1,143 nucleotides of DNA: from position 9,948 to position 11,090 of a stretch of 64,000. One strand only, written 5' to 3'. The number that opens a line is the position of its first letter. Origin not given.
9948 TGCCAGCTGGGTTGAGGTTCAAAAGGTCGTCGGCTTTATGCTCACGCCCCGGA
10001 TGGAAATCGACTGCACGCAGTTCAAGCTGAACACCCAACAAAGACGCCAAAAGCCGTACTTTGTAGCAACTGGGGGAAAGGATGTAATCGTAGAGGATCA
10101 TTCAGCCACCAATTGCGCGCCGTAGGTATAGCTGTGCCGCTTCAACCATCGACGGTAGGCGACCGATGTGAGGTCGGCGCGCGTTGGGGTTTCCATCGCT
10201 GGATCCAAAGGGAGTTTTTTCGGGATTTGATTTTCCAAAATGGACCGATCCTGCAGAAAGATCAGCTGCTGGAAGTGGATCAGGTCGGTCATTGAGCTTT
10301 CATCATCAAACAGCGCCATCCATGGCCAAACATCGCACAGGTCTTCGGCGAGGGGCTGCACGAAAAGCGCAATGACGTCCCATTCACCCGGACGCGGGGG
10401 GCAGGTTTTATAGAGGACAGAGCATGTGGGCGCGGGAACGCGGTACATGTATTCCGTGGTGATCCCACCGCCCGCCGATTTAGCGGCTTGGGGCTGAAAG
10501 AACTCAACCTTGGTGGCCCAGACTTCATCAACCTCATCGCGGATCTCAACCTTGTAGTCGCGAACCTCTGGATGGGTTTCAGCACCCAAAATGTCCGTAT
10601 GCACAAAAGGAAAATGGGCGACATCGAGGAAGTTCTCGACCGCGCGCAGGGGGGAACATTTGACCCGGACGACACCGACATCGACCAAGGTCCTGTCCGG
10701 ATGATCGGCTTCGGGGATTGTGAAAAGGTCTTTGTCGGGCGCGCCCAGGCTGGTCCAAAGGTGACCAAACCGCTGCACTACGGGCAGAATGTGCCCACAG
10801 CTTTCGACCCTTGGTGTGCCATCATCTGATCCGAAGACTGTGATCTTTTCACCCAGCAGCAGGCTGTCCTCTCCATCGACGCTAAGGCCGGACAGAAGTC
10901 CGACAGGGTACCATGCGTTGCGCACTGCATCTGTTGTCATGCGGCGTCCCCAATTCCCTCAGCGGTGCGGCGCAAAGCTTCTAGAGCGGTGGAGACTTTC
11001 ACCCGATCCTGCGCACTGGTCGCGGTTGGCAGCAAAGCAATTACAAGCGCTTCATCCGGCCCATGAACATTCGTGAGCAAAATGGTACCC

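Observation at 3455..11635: Eight-gene operon links a split Rieske oxygenase, a GST and a guanine-deaminase-type amidohydrolase to a nucleoside/purine-type (BMP) ABC importer, an NdmCDE-like layout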

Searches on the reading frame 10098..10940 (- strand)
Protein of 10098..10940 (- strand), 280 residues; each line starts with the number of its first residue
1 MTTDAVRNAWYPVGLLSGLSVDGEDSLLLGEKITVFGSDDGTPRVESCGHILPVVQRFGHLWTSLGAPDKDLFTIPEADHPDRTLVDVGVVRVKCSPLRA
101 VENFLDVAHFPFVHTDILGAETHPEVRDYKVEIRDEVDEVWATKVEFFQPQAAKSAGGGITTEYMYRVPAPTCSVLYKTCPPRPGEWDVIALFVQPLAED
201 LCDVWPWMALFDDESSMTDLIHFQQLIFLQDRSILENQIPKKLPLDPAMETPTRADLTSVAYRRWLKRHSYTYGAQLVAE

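Call 4: search_protein_families(library=pfam, proteins=[window:10098-10940:-], max_evalue=0.01)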
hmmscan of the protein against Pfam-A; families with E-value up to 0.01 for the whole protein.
window:10098-10940:- (280 aa): 2 families
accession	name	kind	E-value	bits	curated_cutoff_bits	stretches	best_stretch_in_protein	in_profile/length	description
PF19112.6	VanA_C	-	1.6e-18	67.9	23.5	1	93-268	1-189/193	Vanillate O-demethylase oxygenase C-terminal domain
PF19298.5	KshA_C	-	0.0057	17.2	23.3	1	72-119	13-59/207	3-Ketosteroid 9alpha-hydroxylase C-terminal domain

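Call 5: search_protein_families(library=ncbifam, proteins=[window:10098-10940:-], max_evalue=0.01)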
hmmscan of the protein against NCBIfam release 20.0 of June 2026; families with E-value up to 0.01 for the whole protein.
window:10098-10940:- (280 aa): 0 families

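Call 6: search_solved_structures(query=window:10098-10940:-, max_evalue=10, show_alignments=2)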
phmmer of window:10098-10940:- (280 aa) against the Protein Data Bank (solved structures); distinct sequences matched with E-value up to 10: 7.
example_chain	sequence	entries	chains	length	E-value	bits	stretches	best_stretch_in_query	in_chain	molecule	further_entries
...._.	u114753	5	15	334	2e-21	79.8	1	49-275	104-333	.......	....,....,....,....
6wn3_A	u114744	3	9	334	7.8e-19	71.3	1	49-275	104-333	SxtT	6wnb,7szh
6ick_A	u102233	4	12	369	3e-07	33.3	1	213-268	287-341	Methylxanthine N1-demethylase NdmA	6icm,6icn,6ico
6icp_A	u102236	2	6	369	4.6e-07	32.6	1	213-268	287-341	Methylxanthine N1-demethylase NdmA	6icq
6icl_A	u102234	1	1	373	0.013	18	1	76-270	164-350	Methylxanthine N3-demethylase NdmB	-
10gi_A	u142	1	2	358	0.82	12.1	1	159-225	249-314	Glyceraldehyde-3-phosphate dehydrogenase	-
5h1s_h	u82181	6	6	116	1.5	11.3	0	148-190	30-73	50S ribosomal protein 6, chloroplastic | PSRP6, chloroplastic | protein cL38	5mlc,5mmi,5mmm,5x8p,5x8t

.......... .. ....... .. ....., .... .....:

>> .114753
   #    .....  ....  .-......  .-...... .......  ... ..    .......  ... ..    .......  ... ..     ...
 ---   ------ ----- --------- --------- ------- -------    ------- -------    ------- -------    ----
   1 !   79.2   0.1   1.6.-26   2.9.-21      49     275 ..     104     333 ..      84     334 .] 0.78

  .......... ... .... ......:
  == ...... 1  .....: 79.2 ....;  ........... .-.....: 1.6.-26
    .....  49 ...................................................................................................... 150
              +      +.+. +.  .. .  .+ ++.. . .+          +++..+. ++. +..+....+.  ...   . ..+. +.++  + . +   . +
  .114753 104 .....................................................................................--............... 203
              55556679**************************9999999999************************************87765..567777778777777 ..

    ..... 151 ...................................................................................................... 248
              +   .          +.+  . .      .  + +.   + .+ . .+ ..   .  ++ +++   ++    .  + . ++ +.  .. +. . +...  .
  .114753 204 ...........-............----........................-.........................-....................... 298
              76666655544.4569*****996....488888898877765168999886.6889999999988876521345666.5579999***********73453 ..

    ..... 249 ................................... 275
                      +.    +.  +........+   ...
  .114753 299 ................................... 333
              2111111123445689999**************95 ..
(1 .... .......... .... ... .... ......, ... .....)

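Call 11: find_encoding_contigs(protein=window:10098-10940:-, flank=10000, max_places=6)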
Protein window:10098-10940:- (280 aa): 22 contigs read that carry it; 6 places shown.
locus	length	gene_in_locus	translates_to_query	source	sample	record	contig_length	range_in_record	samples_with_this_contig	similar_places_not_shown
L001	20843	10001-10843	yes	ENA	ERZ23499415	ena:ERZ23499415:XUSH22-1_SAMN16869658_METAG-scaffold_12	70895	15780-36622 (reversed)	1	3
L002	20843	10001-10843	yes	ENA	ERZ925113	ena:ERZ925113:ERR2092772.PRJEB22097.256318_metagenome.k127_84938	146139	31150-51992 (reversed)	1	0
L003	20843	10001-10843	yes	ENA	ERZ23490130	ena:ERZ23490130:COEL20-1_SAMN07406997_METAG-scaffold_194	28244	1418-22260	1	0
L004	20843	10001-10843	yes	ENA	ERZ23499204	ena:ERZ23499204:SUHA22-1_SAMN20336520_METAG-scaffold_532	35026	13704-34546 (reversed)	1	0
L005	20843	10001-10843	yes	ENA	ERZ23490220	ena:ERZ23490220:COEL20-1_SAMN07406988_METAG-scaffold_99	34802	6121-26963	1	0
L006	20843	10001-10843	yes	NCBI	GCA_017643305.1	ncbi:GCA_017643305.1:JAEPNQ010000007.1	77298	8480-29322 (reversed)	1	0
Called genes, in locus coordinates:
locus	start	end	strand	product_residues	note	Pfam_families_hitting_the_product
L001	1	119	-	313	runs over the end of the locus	PF13469:Sulfotransfer_3, PF00685:Sulfotransfer_1 (weak)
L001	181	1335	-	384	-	PF00534:Glycos_transf_1, PF13692:Glyco_trans_1_4, PF13524:Glyco_trans_1_2 (weak), PF20706:GT4-conflict (weak)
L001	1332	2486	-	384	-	PF22059:GumK_N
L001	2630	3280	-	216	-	PF01177:Asp_Glu_race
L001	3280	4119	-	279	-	PF00528:BPD_transp_1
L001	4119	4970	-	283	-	PF00528:BPD_transp_1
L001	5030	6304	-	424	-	PF10518:TAT_signal (weak), PF13416:SBP_bac_8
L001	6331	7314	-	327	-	PF00005:ABC_tran, PF13304:AAA_21 (faint), PF08402:TOBE_2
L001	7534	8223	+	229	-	PF00392:GntR, PF07729:FCD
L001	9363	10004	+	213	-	PF00355:Rieske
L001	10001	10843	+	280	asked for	PF19112:VanA_C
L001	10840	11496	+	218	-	PF02798:GST_N, PF13417:GST_N_3, PF13409:GST_N_2, PF13410:GST_C_2 (weak)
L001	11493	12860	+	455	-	PF01979:Amidohydro_1, PF07969:Amidohydro_3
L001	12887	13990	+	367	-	PF02608:Bmp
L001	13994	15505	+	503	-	PF00005:ABC_tran, PF13304:AAA_21 (faint), PF00005:ABC_tran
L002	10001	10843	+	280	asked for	PF19112:VanA_C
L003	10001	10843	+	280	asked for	PF19112:VanA_C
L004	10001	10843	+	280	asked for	PF19112:VanA_C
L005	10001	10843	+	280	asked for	PF19112:VanA_C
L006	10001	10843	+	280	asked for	PF19112:VanA_C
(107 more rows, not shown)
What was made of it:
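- Checked: Permease 1 / permease 2 overlaps by 4 nt (ATGA) if permease 2 starts at the ATG at 4366, as other gene callers choose (303 aa, call 11).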

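Call 16: find_homologous_proteins(query=window:10098-10940:-, max_evalue=0.00001)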
Query window:10098-10940:- (280 aa): 3343 proteins with E <= 0.00001 among 4269 candidates; the best 120 are listed.
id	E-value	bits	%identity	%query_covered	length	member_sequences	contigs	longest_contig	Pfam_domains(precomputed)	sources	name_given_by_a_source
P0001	8.5e-171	585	88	100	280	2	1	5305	PF19112.7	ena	-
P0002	1.6e-170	584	89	100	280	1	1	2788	PF19112.7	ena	-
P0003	1.8e-170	584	88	100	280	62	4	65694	PF19112.7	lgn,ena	-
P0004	4.3e-166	569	87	100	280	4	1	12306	PF19112.7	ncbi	-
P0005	5.3e-160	549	84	98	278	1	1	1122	PF19112.7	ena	-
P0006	1.3e-158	545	83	99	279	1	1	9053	PF19112.7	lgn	-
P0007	5.7e-154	530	80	100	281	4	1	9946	PF19112.7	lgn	-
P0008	4.7e-153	527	80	100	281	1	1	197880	PF19112.7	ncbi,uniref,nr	ncbi:aromatic ring-hydroxylating dioxygenase subunit alpha [Shimia thalassica]|uniref:aromatic ring-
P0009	6.5e-153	526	80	100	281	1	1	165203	PF19112.7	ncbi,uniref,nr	ncbi:aromatic ring-hydroxylating dioxygenase subunit alpha [Shimia thalassica]|uniref:aromatic ring-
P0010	1.7e-152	525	80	100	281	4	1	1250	PF19112.7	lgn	-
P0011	1.8e-152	525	80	100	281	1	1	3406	PF19112.7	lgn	-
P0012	1.4e-151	522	80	100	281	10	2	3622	PF19112.7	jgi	-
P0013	1.7e-151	522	80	100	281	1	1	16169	PF19112.7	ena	-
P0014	1.8e-151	522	80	100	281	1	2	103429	PF19112.7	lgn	-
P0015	8.4e-151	519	80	100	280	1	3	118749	PF19112.7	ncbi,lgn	ncbi:MAG: aromatic ring-hydroxylating dioxygenase subunit alpha [Pseudomonadota bacterium]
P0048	5.6e-144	497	74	100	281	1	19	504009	PF19112.7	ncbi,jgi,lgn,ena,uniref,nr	ncbi:aromatic ring-hydroxylating dioxygenase subunit alpha [Agrobacterium tumefaciens]|uniref:aromat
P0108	2.2e-141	488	75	100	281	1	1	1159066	PF19112.7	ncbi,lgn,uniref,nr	ncbi:aromatic ring-hydroxylating dioxygenase subunit alpha [Tabrizicola sp. J26]|uniref:aromatic rin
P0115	6.6e-141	487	75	100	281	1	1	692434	PF19112.7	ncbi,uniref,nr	ncbi:(2Fe-2S)-binding protein [Aureimonas endophytica]|uniref:(2Fe-2S)-binding protein n=1 Tax=Aurei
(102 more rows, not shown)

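Call 17: find_encoding_contigs(protein=P0048, flank=10000, max_places=2)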
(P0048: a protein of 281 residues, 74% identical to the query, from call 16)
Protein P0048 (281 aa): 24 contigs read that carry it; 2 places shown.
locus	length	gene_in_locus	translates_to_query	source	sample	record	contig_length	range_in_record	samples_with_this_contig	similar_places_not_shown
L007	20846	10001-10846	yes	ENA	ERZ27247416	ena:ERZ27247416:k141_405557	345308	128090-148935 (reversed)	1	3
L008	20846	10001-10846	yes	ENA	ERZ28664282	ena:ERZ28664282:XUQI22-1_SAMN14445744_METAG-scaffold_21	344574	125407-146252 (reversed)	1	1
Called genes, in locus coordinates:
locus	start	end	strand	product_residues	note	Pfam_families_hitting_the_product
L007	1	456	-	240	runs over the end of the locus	PF03734:YkuD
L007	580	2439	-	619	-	PF00270:DEAD, PF00271:Helicase_C, PF16124:RecQ_Zn_bind, PF09382:RQC, PF00570:HRDC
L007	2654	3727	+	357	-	-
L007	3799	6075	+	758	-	PF00384:Molybdopterin, PF01568:Molydop_binding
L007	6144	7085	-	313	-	PF00126:HTH_1, PF03466:LysR_substrate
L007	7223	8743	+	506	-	PF07690:MFS_1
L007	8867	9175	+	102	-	-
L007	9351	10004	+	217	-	PF00355:Rieske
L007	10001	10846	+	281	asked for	PF19112:VanA_C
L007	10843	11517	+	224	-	PF02798:GST_N, PF13417:GST_N_3, PF13409:GST_N_2, PF00043:GST_C (faint)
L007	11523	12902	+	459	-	PF01979:Amidohydro_1, PF07969:Amidohydro_3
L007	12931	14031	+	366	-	PF02608:Bmp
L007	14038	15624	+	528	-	PF00005:ABC_tran, PF13304:AAA_21 (faint), PF00005:ABC_tran (weak)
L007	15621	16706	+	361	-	PF02653:BPD_transp_2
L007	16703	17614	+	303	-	PF02653:BPD_transp_2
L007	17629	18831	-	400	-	PF01321:Creatinase_N (faint), PF00557:Peptidase_M24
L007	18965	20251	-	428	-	PF01979:Amidohydro_1, PF07969:Amidohydro_3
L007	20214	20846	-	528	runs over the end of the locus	PF01019:G_glu_transpept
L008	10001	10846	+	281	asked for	PF19112:VanA_C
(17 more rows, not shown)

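Call 18: find_encoding_contigs(protein=P0108, flank=10000, max_places=1)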
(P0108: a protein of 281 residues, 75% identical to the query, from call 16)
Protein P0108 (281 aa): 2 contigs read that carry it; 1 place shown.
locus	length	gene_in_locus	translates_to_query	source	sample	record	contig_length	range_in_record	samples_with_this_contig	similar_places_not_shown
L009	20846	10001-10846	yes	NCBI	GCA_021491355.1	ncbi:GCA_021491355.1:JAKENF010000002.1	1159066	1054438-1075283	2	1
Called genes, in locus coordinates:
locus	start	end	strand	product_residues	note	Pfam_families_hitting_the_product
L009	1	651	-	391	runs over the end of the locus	-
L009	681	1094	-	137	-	-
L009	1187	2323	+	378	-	PF02082:Rrf2, PF12802:MarR_2 (faint), PF00440:TetR_N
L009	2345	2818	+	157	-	PF00190:Cupin_1 (weak), PF07883:Cupin_2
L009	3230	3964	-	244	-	PF00392:GntR, PF07729:FCD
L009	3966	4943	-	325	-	PF02653:BPD_transp_2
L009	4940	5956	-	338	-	PF02653:BPD_transp_2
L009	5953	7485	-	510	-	PF00005:ABC_tran, PF13304:AAA_21 (faint), PF00005:ABC_tran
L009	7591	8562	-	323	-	PF00532:Peripla_BP_1, PF13407:Peripla_BP_4, PF13377:Peripla_BP_3 (weak)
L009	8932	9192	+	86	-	-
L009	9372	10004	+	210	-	PF00355:Rieske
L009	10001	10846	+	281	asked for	PF19112:VanA_C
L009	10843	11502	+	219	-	PF02798:GST_N, PF13417:GST_N_3, PF13409:GST_N_2, PF13410:GST_C_2 (weak)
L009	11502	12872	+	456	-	PF01979:Amidohydro_1, PF07969:Amidohydro_3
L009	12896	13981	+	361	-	PF02608:Bmp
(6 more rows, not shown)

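Call 19: find_encoding_contigs(protein=P0115, flank=10000, max_places=1)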
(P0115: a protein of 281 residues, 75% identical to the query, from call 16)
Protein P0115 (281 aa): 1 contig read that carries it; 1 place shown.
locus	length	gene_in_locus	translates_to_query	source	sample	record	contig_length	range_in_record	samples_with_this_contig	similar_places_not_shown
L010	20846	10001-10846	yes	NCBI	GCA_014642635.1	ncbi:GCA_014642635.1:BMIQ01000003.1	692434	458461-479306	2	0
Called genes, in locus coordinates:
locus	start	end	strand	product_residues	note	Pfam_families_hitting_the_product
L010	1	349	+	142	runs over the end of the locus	-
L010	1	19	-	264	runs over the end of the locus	-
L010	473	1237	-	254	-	PF01047:MarR (weak), PF08220:HTH_DeoR, PF08279:HTH_11, PF12802:MarR_2 (weak), PF25213:HVO_A0261_N (faint), PF00455:DeoRC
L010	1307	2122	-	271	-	PF00528:BPD_transp_1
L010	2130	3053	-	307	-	PF00528:BPD_transp_1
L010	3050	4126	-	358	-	PF00005:ABC_tran, PF13304:AAA_21 (faint), PF08402:TOBE_2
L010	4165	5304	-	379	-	-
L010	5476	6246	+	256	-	PF00106:adh_short, PF08659:KR, PF13561:adh_short_C2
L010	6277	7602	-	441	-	PF00202:Aminotran_3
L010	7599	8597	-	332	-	PF01633:Choline_kinase (faint), PF01636:APH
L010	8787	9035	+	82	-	-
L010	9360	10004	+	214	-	PF00355:Rieske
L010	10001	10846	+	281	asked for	PF19112:VanA_C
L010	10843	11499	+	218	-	PF02798:GST_N, PF13417:GST_N_3, PF13409:GST_N_2, PF13410:GST_C_2 (weak)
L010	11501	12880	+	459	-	PF01979:Amidohydro_1, PF07969:Amidohydro_3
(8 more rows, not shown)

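Call 22: search_dna_similar(query=window:10098-10940:-, collection=plasmids, mode=protein, max_rows=60, rows=spread, max_evalue=0.00001)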
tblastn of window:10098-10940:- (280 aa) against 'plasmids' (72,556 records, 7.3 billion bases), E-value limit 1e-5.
Records with a match: 265; places in all: 336; records where one place covers at least 80% of the query: 229.
Best place of each record, by identity: 80-90% 1; 60-80% 124; <60% 140.
By first word of the organism name: Rhizobium 128; Sinorhizobium 65; Pantoea 13; Mycetohabitans 9; Pseudomonas 6; Acinetobacter 6; Klebsiella 4; Paraburkholderia 4; Leptolyngbya 4; Komagataeibacter 3; and 18 more.
By predicted mobility (MOB-suite, as given by PLSDB): non-mobilizable 142; conjugative 113; mobilizable 10.
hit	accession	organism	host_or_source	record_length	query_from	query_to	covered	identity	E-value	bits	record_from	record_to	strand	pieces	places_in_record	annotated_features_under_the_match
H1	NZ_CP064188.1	Rhizobium sp. 007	Onobrychis viciifolia,cell culture,root ...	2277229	1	280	100%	76.9%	7e-142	447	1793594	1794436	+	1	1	none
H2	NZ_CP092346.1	Rhizobium gallicum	Phaseolus vulgaris,Cell culture,nodule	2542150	1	280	100%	76.5%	2e-141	446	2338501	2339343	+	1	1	none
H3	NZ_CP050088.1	Rhizobium leguminosarum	Trifolium pratense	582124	1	280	100%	76.2%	3e-142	448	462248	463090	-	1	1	aromatic ring-hydroxylating dioxygenase subunit alpha | Rieske 2Fe-2S domain-containing protein | glutathione S-transferase family protein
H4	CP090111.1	Rhizobium leguminosarum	Trifolium ambiguum,Cell culture,Plant ...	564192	1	280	100%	76.2%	5e-142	447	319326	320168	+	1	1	aromatic ring-hydroxylating dioxygenase subunit alpha | Rieske 2Fe-2S domain-containing protein | glutathione S-transferase family protein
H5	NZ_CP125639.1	Rhizobium leguminosarum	Phaseolus vulgaris,Pure culture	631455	1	280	100%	76.2%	5e-142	447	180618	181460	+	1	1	aromatic ring-hydroxylating dioxygenase subunit alpha | Rieske (2Fe-2S) protein | glutathione S-transferase family protein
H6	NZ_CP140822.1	Rhizobium johnstonii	Trifolium pratense,whole organism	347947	1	280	100%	76.2%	2e-141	446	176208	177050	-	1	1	aromatic ring-hydroxylating dioxygenase subunit alpha | Rieske 2Fe-2S domain-containing protein | glutathione S-transferase family protein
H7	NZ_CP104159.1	Rhizobium sp. CB3060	Leucaena leucocephala,cell culture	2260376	1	280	100%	76.2%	8e-140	441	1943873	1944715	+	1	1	record has no annotation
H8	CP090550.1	Rhizobium leguminosarum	Trifolium pratense,Cell culture,Plant ...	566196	1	280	100%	75.8%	8e-142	447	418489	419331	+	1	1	aromatic ring-hydroxylating dioxygenase subunit alpha | Rieske 2Fe-2S domain-containing protein | glutathione S-transferase family protein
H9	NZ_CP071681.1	Rhizobium ruizarguesonis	lentil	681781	1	280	100%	75.8%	9e-142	447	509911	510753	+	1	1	aromatic ring-hydroxylating dioxygenase subunit alpha | Rieske (2Fe-2S) protein | glutathione S-transferase family protein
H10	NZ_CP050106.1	Rhizobium leguminosarum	Trifolium repens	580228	1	280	100%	75.8%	4e-141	445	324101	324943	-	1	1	aromatic ring-hydroxylating dioxygenase subunit alpha | Rieske 2Fe-2S domain-containing protein | glutathione S-transferase family protein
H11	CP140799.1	Rhizobium beringeri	Trifolium pratense,whole organism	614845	1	280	100%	75.8%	4e-141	445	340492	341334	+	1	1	aromatic ring-hydroxylating dioxygenase subunit alpha | Rieske 2Fe-2S domain-containing protein | glutathione S-transferase family protein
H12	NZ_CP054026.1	Rhizobium indicum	Pisum sativum l. (pea),Pure culture,Pea ...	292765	1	280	100%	75.8%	4e-141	445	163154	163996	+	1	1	aromatic ring-hydroxylating dioxygenase subunit alpha | Rieske (2Fe-2S) protein | glutathione S-transferase family protein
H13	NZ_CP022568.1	Rhizobium leguminosarum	Root nodule,Pisum sativum root-nodule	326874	1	280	100%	75.8%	4e-140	442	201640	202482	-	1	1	aromatic ring-hydroxylating dioxygenase subunit alpha | Rieske 2Fe-2S domain-containing protein | glutathione S-transferase family protein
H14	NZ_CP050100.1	Rhizobium leguminosarum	Trifolium pratense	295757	1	280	100%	75.4%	9e-141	444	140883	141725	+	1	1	aromatic ring-hydroxylating dioxygenase subunit alpha | Rieske 2Fe-2S domain-containing protein | glutathione S-transferase family protein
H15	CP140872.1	Rhizobium ruizarguesonis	Trifolium pratense,whole organism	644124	1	280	100%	75.4%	1e-140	444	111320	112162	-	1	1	aromatic ring-hydroxylating dioxygenase subunit alpha | Rieske (2Fe-2S) protein | glutathione S-transferase family protein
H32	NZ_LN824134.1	Klebsiella pneumoniae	Homo sapiens,urine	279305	10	274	95%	46.8%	9e-64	223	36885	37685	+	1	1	aromatic ring-hydroxylating dioxygenase subunit alpha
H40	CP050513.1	Sinorhizobium meliloti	Medicago sativa,cell culture,root nodule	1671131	8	275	96%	45.4%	3e-63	221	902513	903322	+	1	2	aromatic ring-hydroxylating dioxygenase subunit alpha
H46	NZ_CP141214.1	Sinorhizobium meliloti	alfalfa,Isolate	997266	6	274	96%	43.2%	2e-69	239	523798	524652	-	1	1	aromatic ring-hydroxylating dioxygenase subunit alpha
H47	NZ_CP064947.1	Pseudomonas fulva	Homo sapiens,pleural fluid,pleural ...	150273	10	274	95%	43.1%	3e-57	204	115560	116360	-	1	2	aromatic ring-hydroxylating dioxygenase subunit alpha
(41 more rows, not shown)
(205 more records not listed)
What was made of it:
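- Closest known: HpxDE, the molybdenum-independent Rieske xanthine hydroxylase of Klebsiella and relatives. Same: A Rieske-type oxygenase acting on a purine base, and a detectable relative at about 30% identity (call 22).
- The cluster is frequent on Rhizobium plasmids (call 22). HpxD is a detectable relative, at about 29-31% identity over about 78% of the protein (call 22).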

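Call 23: get_annotated_region(hit=H47, flank=12000)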
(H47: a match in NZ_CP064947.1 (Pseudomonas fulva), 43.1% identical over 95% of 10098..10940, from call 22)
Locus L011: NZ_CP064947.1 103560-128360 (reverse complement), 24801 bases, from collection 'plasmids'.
description: Pseudomonas fulva strain ZDHY414 plasmid unnamed, complete sequence
organism: Pseudomonas fulva (NCBI taxid 47880)
taxonomy: Bacteria; Pseudomonadota; Gammaproteobacteria; Pseudomonadales; Pseudomonadaceae; Pseudomonas; Pseudomonas fulva
host: -; source: Homo sapiens,pleural fluid,pleural fluid in respiratory ICU; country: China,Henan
typing (MOB-suite, as given by PLSDB): conjugative; relaxase MOBP; mating-pair formation MPF_I
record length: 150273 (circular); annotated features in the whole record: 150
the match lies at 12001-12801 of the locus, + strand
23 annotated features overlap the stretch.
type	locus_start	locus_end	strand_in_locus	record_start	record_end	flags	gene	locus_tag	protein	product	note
CDS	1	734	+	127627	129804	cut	-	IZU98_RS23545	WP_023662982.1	DotA/TraY family protein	-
CDS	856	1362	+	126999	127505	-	-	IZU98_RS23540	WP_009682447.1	hypothetical protein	-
CDS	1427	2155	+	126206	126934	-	-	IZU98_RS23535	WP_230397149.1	hypothetical protein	-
CDS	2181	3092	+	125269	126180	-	-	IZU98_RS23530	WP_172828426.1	hypothetical protein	-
CDS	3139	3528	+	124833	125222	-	-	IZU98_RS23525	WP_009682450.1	hypothetical protein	-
CDS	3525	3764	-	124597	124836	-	-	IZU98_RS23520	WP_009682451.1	hypothetical protein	-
CDS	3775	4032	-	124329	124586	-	-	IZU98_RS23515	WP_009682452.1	hypothetical protein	-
CDS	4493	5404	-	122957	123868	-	-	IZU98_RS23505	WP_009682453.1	LysR family transcriptional regulator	GO:0006355 - regulation of DNA-templated transcription [Evidence IEA]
CDS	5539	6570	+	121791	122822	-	-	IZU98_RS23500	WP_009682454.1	aromatic ring-hydroxylating dioxygenase subunit alpha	-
CDS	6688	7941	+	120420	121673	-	hpxO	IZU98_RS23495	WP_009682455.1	FAD-dependent urate hydroxylase HpxO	-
CDS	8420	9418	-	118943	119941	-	-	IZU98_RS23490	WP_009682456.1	2-oxoglutarate and iron-dependent oxygenase domain-containing protein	-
CDS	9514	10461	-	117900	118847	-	-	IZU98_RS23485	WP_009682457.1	LysR family transcriptional regulator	-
CDS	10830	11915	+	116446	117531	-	-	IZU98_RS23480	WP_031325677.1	TIM barrel protein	-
CDS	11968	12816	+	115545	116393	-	-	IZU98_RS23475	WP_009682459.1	aromatic ring-hydroxylating dioxygenase subunit alpha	-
CDS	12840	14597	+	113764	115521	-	-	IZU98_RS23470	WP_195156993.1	Rieske 2Fe-2S domain-containing protein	-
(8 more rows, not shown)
